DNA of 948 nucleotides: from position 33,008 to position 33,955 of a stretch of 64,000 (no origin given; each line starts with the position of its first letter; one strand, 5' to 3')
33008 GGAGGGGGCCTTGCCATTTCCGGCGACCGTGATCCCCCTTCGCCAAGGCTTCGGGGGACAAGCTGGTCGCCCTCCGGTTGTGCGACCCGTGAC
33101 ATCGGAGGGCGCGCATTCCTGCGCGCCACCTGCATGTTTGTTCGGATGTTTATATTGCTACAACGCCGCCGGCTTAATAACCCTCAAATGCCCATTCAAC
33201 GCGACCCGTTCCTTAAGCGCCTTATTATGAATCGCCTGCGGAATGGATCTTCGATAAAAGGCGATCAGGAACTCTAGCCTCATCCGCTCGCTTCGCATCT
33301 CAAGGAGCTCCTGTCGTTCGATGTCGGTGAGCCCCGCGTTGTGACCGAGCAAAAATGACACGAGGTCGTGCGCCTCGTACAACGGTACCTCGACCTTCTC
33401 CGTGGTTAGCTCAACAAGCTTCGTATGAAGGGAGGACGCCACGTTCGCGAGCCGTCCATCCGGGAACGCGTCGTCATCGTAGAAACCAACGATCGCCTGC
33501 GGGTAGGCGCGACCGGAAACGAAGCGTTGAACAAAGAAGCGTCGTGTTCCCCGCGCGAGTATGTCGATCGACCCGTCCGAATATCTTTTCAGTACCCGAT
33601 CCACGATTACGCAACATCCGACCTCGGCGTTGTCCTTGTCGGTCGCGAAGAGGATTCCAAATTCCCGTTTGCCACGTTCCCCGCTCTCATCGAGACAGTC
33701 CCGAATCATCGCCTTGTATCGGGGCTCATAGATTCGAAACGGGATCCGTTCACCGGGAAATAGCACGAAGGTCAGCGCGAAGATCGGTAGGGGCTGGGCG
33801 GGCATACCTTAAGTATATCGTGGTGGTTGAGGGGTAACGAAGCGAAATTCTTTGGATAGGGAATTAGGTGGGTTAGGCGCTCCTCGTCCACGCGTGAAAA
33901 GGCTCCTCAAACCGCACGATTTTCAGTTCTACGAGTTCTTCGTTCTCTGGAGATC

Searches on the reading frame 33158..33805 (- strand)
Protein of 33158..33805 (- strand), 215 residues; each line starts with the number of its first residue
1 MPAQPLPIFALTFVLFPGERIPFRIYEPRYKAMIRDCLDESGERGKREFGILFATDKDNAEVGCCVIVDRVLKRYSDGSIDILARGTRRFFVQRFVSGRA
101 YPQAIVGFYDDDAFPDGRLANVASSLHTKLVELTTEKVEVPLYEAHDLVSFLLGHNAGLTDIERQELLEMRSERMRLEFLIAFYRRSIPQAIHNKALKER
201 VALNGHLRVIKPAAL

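Call 40: search_protein_families(library=pfam, proteins=[window:33158-33805:-], max_evalue=0.00001)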
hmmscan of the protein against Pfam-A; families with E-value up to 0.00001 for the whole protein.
window:33158-33805:- (215 aa): 1 family
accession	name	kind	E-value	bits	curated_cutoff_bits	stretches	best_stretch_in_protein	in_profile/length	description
PF02190.22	LON_substr_bdg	-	1.1e-18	68.3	28.7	1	6-181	2-195/200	ATP-dependent protease La (LON) substrate-binding domain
